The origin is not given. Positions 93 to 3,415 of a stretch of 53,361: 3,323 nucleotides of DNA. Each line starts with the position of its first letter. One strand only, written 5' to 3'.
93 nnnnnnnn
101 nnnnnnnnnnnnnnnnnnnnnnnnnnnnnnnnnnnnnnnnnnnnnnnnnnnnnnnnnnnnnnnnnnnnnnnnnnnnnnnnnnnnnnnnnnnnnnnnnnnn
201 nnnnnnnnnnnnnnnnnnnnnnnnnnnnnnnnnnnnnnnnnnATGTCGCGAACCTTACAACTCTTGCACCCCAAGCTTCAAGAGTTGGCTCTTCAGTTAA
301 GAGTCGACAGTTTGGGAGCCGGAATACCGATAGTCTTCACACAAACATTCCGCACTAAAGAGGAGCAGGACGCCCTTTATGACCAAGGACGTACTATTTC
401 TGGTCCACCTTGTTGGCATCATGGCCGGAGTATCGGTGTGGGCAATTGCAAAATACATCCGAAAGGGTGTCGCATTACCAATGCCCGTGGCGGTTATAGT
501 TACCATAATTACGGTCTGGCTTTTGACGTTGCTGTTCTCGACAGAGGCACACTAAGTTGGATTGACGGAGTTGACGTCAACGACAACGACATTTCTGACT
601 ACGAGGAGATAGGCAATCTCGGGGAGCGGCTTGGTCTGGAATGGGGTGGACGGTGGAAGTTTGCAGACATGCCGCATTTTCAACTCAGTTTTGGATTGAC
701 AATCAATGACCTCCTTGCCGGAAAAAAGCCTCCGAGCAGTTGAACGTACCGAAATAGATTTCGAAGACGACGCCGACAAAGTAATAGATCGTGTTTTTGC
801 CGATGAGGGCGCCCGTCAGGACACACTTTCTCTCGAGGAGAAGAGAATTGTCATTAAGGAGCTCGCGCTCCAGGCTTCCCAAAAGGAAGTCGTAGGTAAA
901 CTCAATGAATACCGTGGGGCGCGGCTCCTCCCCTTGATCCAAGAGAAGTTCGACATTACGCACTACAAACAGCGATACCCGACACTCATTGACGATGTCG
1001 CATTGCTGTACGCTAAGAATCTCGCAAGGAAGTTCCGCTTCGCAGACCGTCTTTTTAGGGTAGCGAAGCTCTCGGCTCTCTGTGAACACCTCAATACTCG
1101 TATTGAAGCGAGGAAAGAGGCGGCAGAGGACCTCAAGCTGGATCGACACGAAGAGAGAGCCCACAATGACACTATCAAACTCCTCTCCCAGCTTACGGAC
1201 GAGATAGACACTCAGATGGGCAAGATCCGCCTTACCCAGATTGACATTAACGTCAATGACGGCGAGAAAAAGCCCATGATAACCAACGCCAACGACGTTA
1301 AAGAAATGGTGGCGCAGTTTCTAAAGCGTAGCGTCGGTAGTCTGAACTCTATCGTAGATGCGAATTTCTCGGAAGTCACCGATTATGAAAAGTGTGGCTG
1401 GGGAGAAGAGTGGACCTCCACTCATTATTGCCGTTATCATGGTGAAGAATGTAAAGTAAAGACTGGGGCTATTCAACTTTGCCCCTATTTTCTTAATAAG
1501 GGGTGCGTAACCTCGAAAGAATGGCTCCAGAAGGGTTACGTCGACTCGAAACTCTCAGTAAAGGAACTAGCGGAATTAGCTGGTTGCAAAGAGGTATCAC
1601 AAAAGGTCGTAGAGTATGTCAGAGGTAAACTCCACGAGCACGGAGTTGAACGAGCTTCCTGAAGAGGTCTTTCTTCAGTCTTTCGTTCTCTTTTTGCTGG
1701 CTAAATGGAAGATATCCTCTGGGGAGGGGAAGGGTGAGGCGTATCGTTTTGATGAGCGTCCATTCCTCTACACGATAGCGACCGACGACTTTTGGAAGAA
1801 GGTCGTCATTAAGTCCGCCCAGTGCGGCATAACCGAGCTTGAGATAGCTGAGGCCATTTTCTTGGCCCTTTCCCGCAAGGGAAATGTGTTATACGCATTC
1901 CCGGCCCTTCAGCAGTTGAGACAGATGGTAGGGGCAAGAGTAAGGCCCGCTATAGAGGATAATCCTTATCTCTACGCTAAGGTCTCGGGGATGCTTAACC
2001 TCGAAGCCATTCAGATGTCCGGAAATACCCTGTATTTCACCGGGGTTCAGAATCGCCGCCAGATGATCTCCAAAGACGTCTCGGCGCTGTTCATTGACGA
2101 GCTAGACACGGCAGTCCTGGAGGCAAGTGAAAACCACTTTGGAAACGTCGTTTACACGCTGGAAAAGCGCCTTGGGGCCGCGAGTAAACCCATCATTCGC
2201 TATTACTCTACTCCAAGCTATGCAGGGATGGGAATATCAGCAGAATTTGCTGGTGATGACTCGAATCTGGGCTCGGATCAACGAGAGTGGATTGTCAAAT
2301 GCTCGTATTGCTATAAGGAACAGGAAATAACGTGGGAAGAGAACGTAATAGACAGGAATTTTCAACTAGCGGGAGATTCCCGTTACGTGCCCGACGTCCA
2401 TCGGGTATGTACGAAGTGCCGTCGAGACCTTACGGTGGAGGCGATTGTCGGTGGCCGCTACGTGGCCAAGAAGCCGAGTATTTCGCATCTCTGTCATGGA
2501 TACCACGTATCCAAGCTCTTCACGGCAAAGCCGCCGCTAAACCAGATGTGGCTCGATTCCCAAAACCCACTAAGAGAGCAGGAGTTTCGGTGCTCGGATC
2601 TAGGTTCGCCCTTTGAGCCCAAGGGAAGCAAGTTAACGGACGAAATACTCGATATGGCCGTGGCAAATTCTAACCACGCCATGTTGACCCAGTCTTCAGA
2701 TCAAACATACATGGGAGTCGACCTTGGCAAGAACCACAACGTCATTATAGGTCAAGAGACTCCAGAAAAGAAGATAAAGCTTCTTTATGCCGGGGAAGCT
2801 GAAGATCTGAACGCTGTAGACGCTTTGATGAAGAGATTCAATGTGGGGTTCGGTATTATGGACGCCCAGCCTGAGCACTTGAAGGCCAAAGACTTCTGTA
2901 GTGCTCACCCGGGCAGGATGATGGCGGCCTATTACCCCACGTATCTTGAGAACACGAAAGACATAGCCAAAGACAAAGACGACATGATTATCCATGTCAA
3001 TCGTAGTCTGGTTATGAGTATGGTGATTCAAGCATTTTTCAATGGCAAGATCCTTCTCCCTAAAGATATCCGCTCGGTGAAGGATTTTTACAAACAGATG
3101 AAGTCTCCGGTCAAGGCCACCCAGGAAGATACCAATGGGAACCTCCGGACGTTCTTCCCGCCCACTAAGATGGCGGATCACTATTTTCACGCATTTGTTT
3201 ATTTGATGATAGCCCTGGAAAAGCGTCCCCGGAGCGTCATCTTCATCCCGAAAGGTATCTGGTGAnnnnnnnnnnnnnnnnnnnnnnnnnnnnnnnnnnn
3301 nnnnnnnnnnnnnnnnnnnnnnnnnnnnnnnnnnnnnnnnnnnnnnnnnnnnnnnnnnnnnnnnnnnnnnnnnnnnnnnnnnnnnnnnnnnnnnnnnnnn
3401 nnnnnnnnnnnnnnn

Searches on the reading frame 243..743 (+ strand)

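Call 104: search_protein_families(library=pfam, proteins=[window:243-743:+], max_evalue=0.01)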
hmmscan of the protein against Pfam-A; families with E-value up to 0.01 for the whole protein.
window:243-743:+ (166 aa): 2 families
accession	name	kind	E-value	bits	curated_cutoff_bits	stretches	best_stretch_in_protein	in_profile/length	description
PF13539.11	Peptidase_M15_4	-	2.3e-14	54.2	25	1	81-148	3-70/70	D-alanyl-D-alanine carboxypeptidase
PF02557.22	VanY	-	7.7e-08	32.6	25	1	7-103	3-81/132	D-alanyl-D-alanine carboxypeptidase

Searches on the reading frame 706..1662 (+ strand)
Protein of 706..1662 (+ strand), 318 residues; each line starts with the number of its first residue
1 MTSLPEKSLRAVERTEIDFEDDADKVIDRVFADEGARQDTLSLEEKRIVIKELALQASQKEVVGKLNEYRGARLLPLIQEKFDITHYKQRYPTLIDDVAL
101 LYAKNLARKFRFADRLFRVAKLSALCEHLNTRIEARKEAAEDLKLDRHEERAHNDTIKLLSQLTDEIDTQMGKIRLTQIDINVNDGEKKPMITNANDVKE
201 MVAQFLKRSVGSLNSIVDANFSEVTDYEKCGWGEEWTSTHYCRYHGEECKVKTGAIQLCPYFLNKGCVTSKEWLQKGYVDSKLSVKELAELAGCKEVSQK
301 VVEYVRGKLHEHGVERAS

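Call 104: search_protein_families(library=pfam, proteins=[window:706-1662:+], max_evalue=0.01)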
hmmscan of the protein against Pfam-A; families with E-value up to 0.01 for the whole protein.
window:706-1662:+ (318 aa): 1 family
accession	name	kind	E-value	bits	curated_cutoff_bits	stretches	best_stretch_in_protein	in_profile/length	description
PF02582.19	DUF155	-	0.002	18.7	27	1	45-163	18-127/174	RMND1/Sif2-Sif3/Mrx10, DUF155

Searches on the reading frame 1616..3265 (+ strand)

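Call 9: search_protein_families(library=pfam, proteins=[window:1616-3265:+], max_evalue=0.01)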
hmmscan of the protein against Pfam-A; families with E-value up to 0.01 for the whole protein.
window:1616-3265:+ (549 aa): 1 family
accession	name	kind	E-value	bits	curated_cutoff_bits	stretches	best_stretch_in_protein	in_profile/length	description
PF05876.18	GpA_ATPase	-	1.2e-19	71.4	25.6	1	57-270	25-231/247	Phage terminase large subunit gpA, ATPase domain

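Call 10: search_protein_families(library=phrogs, proteins=[window:1616-3265:+], max_evalue=0.001)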
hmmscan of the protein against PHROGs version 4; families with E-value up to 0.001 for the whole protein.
window:1616-3265:+ (549 aa): 6 families
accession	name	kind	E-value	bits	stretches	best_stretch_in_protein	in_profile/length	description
phrog_675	-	head and packaging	6.6e-81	273.3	1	13-536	14-549/576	terminase large subunit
phrog_15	-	head and packaging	7.8e-18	65.2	1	63-343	403-695/1330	terminase large subunit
phrog_9315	-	head and packaging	8.2e-07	29.8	1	45-108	63-129/130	terminase large subunit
phrog_21311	-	head and packaging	1.3e-06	29.4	1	102-271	8-176/218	terminase large subunit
phrog_12876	-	head and packaging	1.8e-05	25.5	1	99-246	4-137/235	terminase large subunit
phrog_2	-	head and packaging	2.2e-05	24.4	1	59-244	277-432/807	terminase large subunit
